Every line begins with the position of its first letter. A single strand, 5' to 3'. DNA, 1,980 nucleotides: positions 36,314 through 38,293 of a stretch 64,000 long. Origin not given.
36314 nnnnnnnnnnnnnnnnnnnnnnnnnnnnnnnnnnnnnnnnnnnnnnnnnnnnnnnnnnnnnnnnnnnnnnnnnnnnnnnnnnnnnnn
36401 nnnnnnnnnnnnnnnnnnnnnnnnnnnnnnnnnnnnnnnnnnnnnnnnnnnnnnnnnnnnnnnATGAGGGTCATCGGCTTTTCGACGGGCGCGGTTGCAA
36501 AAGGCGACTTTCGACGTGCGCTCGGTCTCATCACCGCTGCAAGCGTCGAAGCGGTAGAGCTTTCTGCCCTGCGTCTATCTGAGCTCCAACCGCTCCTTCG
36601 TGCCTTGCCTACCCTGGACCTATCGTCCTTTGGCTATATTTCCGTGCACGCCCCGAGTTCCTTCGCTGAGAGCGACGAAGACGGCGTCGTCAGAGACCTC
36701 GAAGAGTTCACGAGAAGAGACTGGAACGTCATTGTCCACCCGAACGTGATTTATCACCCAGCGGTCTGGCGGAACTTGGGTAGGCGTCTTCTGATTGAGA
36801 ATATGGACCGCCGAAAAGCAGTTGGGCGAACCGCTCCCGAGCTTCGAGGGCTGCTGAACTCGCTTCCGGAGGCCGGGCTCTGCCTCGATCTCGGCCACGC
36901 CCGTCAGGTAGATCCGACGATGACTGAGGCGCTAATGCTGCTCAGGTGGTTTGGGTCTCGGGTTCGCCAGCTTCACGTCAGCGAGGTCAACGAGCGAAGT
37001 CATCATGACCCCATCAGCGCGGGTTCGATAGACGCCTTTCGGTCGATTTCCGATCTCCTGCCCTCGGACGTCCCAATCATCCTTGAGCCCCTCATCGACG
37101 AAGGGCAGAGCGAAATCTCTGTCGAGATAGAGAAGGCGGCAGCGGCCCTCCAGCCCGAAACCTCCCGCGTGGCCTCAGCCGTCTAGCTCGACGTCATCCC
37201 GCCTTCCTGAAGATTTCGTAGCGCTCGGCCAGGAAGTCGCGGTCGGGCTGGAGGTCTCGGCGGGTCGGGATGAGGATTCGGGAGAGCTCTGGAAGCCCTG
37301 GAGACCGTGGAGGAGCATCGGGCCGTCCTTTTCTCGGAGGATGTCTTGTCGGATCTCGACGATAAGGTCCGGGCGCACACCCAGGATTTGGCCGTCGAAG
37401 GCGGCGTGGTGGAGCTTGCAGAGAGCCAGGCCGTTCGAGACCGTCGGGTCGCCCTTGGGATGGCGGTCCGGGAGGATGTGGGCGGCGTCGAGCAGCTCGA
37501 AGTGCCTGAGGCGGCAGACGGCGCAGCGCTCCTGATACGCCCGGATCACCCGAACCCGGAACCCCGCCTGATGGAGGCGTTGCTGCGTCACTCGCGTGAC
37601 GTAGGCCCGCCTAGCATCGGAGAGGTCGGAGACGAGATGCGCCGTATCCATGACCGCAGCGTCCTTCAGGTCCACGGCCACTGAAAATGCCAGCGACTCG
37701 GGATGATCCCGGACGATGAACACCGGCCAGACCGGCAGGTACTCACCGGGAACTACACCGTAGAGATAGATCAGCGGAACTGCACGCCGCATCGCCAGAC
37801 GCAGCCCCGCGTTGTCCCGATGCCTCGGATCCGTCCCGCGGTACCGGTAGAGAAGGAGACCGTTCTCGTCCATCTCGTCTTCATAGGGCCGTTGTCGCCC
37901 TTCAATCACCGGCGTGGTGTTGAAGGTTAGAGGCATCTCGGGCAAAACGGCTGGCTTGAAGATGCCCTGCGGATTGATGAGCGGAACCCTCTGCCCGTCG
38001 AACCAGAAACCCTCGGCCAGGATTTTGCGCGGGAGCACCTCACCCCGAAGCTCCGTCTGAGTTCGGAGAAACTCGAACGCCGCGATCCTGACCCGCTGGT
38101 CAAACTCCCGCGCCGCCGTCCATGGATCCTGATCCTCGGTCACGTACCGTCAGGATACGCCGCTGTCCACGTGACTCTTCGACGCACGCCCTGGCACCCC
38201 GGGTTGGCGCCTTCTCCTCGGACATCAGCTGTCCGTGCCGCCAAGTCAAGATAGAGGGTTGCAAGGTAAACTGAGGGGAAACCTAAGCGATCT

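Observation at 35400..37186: Translationally coupled nucleotidyltransferase + xylose-isomerase-like TIM-barrel gene pair of unknown function next to the HNH endonuclease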

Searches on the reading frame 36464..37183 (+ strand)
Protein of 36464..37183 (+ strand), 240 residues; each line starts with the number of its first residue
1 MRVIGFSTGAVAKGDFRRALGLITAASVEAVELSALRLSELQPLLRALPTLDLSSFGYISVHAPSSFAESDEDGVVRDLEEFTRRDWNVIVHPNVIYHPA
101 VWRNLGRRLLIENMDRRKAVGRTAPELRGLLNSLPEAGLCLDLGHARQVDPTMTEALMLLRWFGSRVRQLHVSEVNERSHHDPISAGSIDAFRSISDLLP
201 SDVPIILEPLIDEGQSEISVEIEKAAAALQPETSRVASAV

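Call 3: search_protein_families(library=pfam, proteins=[window:36464-37183:+], max_evalue=0.1)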
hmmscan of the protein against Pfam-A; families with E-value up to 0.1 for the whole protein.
window:36464-37183:+ (240 aa): 1 family
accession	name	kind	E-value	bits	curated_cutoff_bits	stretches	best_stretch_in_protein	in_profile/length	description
PF01261.30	AP_endonuc_2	-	9.8e-08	32.4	31.1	1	104-209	117-229/249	Xylose isomerase-like TIM barrel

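Call 4: search_protein_families(library=padloc, proteins=[window:36464-37183:+], max_evalue=0.1)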
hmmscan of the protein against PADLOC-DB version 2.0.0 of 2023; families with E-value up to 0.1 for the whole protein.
window:36464-37183:+ (240 aa): 1 family
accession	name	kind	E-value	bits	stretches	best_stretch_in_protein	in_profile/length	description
PDLC04779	PDC-M70B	-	2.5e-94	313.2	1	1-233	1-231/238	-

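Call 9: find_homologous_proteins(query=window:36464-37183:+)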
Query window:36464-37183:+ (240 aa): 4948 proteins with E <= 0.001 among 7483 candidates; the best 120 are listed.
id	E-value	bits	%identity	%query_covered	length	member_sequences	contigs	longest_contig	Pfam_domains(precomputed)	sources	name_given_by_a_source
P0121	2.1e-150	517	100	100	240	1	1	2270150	PF01261.31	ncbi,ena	-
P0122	1.3e-135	468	90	100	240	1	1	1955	PF01261.31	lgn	-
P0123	5.7e-106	371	73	100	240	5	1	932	PF01261.31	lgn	-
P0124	7.0e-106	371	72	100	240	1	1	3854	PF01261.31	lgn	-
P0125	1.7e-105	370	71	99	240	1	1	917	PF01261.31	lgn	-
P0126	1.1e-104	367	72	100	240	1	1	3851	PF01261.31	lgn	-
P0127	2.1e-100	353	70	100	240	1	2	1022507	PF01261.31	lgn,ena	-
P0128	7.0e-100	351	70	99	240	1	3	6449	PF01261.31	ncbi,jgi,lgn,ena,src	-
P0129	1.5e-97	344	67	99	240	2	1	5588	PF01261.31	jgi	jgi:hypothetical protein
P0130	8.9e-96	338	68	99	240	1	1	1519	PF01261.31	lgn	-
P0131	5.4e-83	296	57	97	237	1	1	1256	PF01261.31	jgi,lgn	jgi:hypothetical protein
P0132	2.7e-81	291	60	96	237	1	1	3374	PF01261.31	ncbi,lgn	ncbi:MAG: hypothetical protein ABUS51_10570 [Acidobacteriota bacterium]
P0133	7.2e-81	289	59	97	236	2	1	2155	PF01261.31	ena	-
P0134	1.0e-79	285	56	97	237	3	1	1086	PF01261.31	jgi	jgi:hypothetical protein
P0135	1.1e-79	285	58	95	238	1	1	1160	PF01261.31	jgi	jgi:hypothetical protein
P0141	2.2e-79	284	57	96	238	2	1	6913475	-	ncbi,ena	-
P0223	4.8e-75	270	56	99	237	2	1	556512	-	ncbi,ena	-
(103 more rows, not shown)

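Call 15: find_encoding_contigs(protein=P0121, flank=10000, max_places=3)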
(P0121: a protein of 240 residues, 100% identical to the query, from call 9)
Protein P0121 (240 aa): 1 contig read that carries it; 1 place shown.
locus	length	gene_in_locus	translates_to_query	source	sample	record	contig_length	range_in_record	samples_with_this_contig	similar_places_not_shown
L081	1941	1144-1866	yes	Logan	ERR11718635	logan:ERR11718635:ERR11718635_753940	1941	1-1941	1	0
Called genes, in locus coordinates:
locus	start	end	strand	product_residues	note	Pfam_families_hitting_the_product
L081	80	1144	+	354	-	-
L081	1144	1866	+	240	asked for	PF01261:AP_endonuc_2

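Call 16: find_encoding_contigs(protein=P0141, flank=10000, max_places=3)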
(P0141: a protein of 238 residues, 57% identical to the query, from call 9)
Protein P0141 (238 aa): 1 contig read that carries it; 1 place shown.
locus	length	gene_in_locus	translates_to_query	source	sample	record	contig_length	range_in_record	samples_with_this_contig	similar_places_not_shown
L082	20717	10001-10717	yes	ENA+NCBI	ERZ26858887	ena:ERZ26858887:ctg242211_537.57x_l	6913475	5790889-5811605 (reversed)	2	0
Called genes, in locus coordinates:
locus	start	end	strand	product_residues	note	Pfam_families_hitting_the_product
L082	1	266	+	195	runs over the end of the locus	PF00834:Ribul_P_3_epim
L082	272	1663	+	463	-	PF13525:YfiO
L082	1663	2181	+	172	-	PF00072:Response_reg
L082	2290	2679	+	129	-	-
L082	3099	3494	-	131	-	PF13620:CarboxypepD_reg, PF13715:CarbopepD_reg_2 (faint)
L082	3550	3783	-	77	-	PF21344:Zn_ribbon_LysW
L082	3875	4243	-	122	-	-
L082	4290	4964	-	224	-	PF01227:GTP_cyclohydroI, PF14489:QueF (weak)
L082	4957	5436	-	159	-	PF01242:PTPS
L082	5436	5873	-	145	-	PF01242:PTPS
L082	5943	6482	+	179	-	PF00578:AhpC-TSA, PF08534:Redoxin, PF00085:Thioredoxin (weak), PF13905:Thioredoxin_8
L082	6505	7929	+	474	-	PF01565:FAD_binding_4, PF02913:FAD-oxidase_C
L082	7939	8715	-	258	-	PF00149:Metallophos (weak), PF12850:Metallophos_2 (weak)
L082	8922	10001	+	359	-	-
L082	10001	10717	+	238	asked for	-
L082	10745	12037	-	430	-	PF07995:GSDH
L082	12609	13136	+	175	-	PF06941:NT5C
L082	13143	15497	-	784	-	PF01588:tRNA_bind (weak), PF03483:B3_4, PF03484:B5, PF17759:tRNA_synthFbeta, PF03147:FDX-ACB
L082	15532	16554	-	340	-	PF02912:Phe_tRNA-synt_N, PF01409:tRNA-synt_2d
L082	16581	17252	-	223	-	PF12796:Ank_2, PF12796:Ank_2, PF00023:Ank (weak), PF13857:Ank_5, PF00023:Ank (weak), PF13637:Ank_4, PF12796:Ank_2, PF13857:Ank_5 (weak), +2 more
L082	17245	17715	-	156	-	-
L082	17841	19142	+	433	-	PF00709:Adenylsucc_synt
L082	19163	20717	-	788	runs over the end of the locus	PF08531:Bac_rhamnosid_N, PF17389:Bac_rhamnosid6H, PF17390:Bac_rhamnosid_C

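Call 21: search_solved_structures(query=A4, max_evalue=1, show_alignments=3)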
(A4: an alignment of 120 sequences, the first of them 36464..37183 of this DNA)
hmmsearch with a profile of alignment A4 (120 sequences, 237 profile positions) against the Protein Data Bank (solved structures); distinct sequences matched with E-value up to 1: 1.
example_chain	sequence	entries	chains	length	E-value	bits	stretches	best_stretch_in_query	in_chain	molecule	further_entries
5zhz_A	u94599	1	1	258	0.25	13.7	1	118-216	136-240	Probable endonuclease 4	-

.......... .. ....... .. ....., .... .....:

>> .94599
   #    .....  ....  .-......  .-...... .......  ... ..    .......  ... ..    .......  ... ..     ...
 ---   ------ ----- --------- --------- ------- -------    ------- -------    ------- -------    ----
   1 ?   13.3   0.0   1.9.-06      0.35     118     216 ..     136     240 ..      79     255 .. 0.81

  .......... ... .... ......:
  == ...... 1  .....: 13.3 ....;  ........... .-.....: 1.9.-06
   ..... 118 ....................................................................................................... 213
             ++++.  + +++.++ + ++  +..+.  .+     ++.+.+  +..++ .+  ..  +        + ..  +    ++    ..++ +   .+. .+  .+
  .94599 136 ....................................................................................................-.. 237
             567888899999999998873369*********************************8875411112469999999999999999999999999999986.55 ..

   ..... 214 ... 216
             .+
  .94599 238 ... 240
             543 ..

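Call 33: predict_structure(alignment_id=A4)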
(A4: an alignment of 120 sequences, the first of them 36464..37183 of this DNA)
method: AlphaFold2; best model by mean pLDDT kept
length: 240 residues; sequences in the alignment: 120
mean_pLDDT: 94.4   pTM: 0.90
mean pLDDT of the five models: 94.4, 94.4, 93.8, 93.4, 93.0
residues with pLDDT >= 90: 219; 70-90: 12; 50-70: 2; < 50: 7
segments of 3 or more residues with pLDDT < 50: 234-240
pLDDT, mean of each block of 10 residues (from residue 1): 95 95 97 96 97 97 98 99 98 98 98 94 95 98 97 97 98 92 96 95 96 95 95 49
secondary structure, 60 per line:
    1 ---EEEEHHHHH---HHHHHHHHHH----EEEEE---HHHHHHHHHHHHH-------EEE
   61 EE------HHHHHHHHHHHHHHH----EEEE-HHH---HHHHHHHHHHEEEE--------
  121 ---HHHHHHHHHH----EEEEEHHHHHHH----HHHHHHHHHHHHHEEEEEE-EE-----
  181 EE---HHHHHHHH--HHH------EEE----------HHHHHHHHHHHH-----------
elements in order: E4-7 H8-12 H16-25 E30-34 H38-50 E58-62 H69-83 E88-91 H99-108 E109-112 H124-133 E138-142 H143-149 H154-166 E167-172 H186-193 E205-207 H218-229

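Call 39: fold_search(model_id=the predicted structure, library=pdb)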
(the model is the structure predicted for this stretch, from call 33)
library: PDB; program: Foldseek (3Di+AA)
matches with E <= 10: 1600; with E <= 0.001: 51
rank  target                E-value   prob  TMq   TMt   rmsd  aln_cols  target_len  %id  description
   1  3cqj_B                1.7e-08  1.00  0.64  0.57   5.6       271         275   15  Crystal Structure of L-xylulose-5-phosphate 3-epimerase UlaE (form B) complex with Zn2+ (released 2008-11-25)
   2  3cqi_A                2.4e-08  1.00  0.67  0.60   4.9       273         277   15  Crystal Structure of L-xylulose-5-phosphate 3-epimerase UlaE (form B) complex with sulfate (released 2008-11-25)
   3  3cqj_A                1.0e-07  1.00  0.65  0.58   5.2       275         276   14  Crystal Structure of L-xylulose-5-phosphate 3-epimerase UlaE (form B) complex with Zn2+ (released 2008-11-25)
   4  3kws_A                1.0e-07  1.00  0.60  0.56   5.2       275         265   12  Crystal structure of Putative sugar isomerase (YP_001305149.1) from Parabacteroides distasonis ATCC 8503 at 1.68 A res (released 2009-12-22)
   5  7tcr_A                1.2e-07  1.00  0.65  0.60   5.4       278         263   15  Methanobactin biosynthetic protein complex of MbnB and MbnC from Methylosinus trichosporium OB3b at 2.62 Angstrom reso (released 2022-03-23)
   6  3cqi_B                1.3e-07  1.00  0.72  0.64   4.2       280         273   14  Crystal Structure of L-xylulose-5-phosphate 3-epimerase UlaE (form B) complex with sulfate (released 2008-11-25)
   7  7tcw_A                8.6e-07  1.00  0.64  0.59   5.5       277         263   14  Methanobactin biosynthetic protein complex of MbnB and MbnC from Methylosinus trichosporium OB3b, H210S mutant (released 2022-03-23)
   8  7fc0_B                1.2e-06  1.00  0.65  0.60   5.4       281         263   15  Reconstitution of MbnABC complex from Rugamonas rubra ATCC-43154 (GroupIII) (released 2022-03-16)
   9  3p6l                  1.9e-06  1.00  0.60  0.56   5.2       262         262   11  Crystal structure of a Sugar phosphate isomerase/epimerase (BDI_1903) from Parabacteroides distasonis ATCC 8503 at 1.85  (released 2010-12-08)
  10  6wn6_B                2.3e-06  1.00  0.60  0.56   6.7       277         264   10  Crystal structure of 3-keto-D-glucoside 4-epimerase, YcjR, from E. coli, apo form (released 2020-06-10)
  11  6wn6_A                2.6e-06  1.00  0.57  0.53   6.9       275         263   10  Crystal structure of 3-keto-D-glucoside 4-epimerase, YcjR, from E. coli, apo form (released 2020-06-10)
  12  5zhz                  4.1e-06  1.00  0.65  0.63   4.7       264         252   18  Crystal structure of the apurinic/apyrimidinic endonuclease IV from Mycobacterium tuberculosis (released 2018-04-04)
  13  8z1i_B                8.1e-06  1.00  0.56  0.51   6.6       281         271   13  Crystal structure of the isomerase Art22 with ethylene glycol (released 2025-04-16)
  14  9koj_A                8.6e-06  1.00  0.57  0.51   6.6       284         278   13  Crystal structure of the isomerase Art22 (released 2025-07-30)
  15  8z1i_A                1.1e-05  1.00  0.57  0.51   6.4       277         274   12  Crystal structure of the isomerase Art22 with ethylene glycol (released 2025-04-16)
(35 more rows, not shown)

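Call 52: find_related_loci(query=A4, collection=metagenome_contigs, flank=6000)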
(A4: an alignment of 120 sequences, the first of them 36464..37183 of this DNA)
Query A4 (240 aa) in metagenome_contigs; peptide patterns used: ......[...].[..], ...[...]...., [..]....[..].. (x = any residue, [..] = any of these).
600 stretches matched a pattern (row limit reached: there are more); 480 encode a relative of the query (tblastn E <= 1e-3); the best 80 are kept; 80 distinct loci.
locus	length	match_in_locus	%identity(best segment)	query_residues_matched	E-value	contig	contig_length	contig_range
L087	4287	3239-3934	56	1-232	7e-86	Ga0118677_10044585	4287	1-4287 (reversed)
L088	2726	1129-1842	55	1-238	1e-85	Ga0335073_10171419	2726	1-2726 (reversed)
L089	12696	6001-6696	56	1-232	1e-83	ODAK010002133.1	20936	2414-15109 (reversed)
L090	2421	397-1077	57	1-229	5e-86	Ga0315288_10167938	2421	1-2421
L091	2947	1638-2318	56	1-229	1e-83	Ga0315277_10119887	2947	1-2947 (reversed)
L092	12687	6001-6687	56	1-229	7e-84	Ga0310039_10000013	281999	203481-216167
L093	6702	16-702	55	1-229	3e-82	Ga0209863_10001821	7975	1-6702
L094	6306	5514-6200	55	1-229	2e-82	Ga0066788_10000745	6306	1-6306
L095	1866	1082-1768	53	1-230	6e-85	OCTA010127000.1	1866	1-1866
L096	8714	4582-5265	53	1-229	4e-81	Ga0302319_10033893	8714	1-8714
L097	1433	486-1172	53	1-230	2e-86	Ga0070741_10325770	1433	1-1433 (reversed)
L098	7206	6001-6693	55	1-231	6e-81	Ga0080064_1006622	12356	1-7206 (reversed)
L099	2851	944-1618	57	1-225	6e-82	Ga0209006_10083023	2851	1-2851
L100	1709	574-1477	55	1-229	1e-84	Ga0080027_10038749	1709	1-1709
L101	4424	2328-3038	52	1-237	1e-80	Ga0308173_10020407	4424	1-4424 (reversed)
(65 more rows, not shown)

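Call 57: search_protein_families(library=ncbifam, proteins=[window:36464-37183:+], max_evalue=0.01)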
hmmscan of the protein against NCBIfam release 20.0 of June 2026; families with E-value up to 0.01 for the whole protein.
window:36464-37183:+ (240 aa): 1 family
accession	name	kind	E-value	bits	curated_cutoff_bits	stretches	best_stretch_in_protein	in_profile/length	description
NF041277.1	coba_remo_CbiR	equivalog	3.7e-06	26.6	105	1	106-208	138-233/249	cobamide remodeling phosphodiesterase CbiR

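Call 65: search_protein_families(library=ncbifam, alignment_id=A4, max_evalue=0.001)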
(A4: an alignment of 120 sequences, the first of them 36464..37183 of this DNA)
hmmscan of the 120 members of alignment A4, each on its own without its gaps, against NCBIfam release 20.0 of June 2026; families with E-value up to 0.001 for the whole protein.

A. member 1, window:36464-37183:+ (240 aa): 1 family
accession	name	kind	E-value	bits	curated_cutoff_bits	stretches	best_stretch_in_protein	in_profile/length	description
NF041277.1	coba_remo_CbiR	equivalog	3.7e-06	26.6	105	1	106-208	138-233/249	cobamide remodeling phosphodiesterase CbiR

B. families by the number of members that match (of 120 scanned): 2 families
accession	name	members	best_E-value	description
NF041277.1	coba_remo_CbiR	117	9.2e-09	cobamide remodeling phosphodiesterase CbiR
NF002198.0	PRK01060.1-3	2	2.6e-05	deoxyribonuclease IV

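Call 70: find_encoding_contigs(protein=P0223, flank=10000, max_places=1)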
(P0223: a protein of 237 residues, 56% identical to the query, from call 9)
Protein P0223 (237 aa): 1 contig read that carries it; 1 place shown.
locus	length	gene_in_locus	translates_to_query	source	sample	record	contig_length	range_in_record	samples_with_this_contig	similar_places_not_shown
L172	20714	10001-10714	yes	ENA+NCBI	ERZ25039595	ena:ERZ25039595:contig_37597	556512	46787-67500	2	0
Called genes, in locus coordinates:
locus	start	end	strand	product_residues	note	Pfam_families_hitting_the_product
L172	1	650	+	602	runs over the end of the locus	PF00732:GMC_oxred_N, PF05199:GMC_oxred_C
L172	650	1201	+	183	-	PF13618:Gluconate_2-dh3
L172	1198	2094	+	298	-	PF01261:AP_endonuc_2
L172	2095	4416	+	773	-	PF08448:PAS_4, PF13188:PAS_8 (faint), PF13426:PAS_9 (weak), PF00989:PAS (weak), PF08448:PAS_4 (weak), PF00512:HisKA, PF02518:HATPase_c, PF00072:Response_reg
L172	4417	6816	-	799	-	PF13491:FtsK_4TM, PF17854:FtsK_alpha, PF01580:FtsK_SpoIIIE, PF12846:AAA_10 (faint), PF09397:FtsK_gamma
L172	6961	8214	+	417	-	PF00483:NTP_transferase, PF24894:Hexapep_GlmU, PF25084:LbH_EIF2B (weak), PF25247:LbH_GLGC (faint), PF25087:GMPPB_C (weak)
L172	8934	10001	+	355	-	PF01909:NTP_transf_2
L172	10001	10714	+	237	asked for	-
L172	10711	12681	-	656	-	-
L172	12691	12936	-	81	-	PF13470:PIN_3 (weak)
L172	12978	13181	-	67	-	-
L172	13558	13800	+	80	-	PF02604:PhdYeFM_antitox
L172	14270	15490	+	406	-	PF13620:CarboxypepD_reg, PF07715:Plug (weak)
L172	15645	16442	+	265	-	PF00593:TonB_dep_Rec_b-barrel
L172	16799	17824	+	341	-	-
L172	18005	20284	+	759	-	PF00069:Pkinase, PF07714:PK_Tyr_Ser-Thr, PF24885:TPR_NPHP3, PF13374:TPR_10, PF13424:TPR_12, PF13374:TPR_10, PF13424:TPR_12, PF13424:TPR_12, +15 more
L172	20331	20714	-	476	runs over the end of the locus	PF13598:DUF4139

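Call 84: search_protein_families(library=pfam, proteins=[L096:3798-4472:+], max_evalue=0.01)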
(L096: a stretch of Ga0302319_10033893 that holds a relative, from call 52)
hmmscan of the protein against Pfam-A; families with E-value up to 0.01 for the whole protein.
L096:3798-4472:+ (225 aa): 0 families

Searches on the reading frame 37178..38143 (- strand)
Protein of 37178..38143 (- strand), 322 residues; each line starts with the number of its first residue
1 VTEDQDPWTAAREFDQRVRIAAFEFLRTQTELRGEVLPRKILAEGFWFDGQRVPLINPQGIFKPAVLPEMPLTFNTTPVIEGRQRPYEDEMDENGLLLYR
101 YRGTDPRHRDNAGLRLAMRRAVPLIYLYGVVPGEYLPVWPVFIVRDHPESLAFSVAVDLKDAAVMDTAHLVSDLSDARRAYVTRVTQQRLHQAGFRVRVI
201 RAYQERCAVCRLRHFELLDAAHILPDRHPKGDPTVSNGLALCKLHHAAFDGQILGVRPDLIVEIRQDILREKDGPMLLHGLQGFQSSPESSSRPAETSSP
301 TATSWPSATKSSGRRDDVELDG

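Call 3: search_protein_families(library=pfam, proteins=[window:37178-38143:-], max_evalue=0.1)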
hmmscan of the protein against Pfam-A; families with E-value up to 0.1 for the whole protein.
window:37178-38143:- (322 aa): 1 family
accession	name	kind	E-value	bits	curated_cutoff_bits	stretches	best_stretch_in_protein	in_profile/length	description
PF13391.12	HNH_2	-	3.5e-09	36.8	21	1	207-250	1-59/66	HNH endonuclease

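Call 4: search_protein_families(library=padloc, proteins=[window:37178-38143:-], max_evalue=0.1)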
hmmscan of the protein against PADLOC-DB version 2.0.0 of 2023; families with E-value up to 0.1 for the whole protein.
window:37178-38143:- (322 aa): 2 families
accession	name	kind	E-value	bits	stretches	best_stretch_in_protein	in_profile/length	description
PDLC04132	HNH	-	2.7e-17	60.8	1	172-273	134-236/286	-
PDLC03546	HNH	-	2.5e-07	28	1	185-273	152-242/282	Type II restriction enzyme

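Call 57: search_protein_families(library=ncbifam, proteins=[window:37178-38143:-], max_evalue=0.01)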
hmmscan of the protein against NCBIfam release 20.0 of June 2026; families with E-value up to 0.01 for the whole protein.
window:37178-38143:- (322 aa): 1 family
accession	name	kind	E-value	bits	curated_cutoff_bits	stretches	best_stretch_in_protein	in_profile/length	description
NF045808.1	PT-DNA_restrict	exception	1.7e-14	53.6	180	1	187-272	157-246/284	phosphorothioated DNA-binding restriction endonuclease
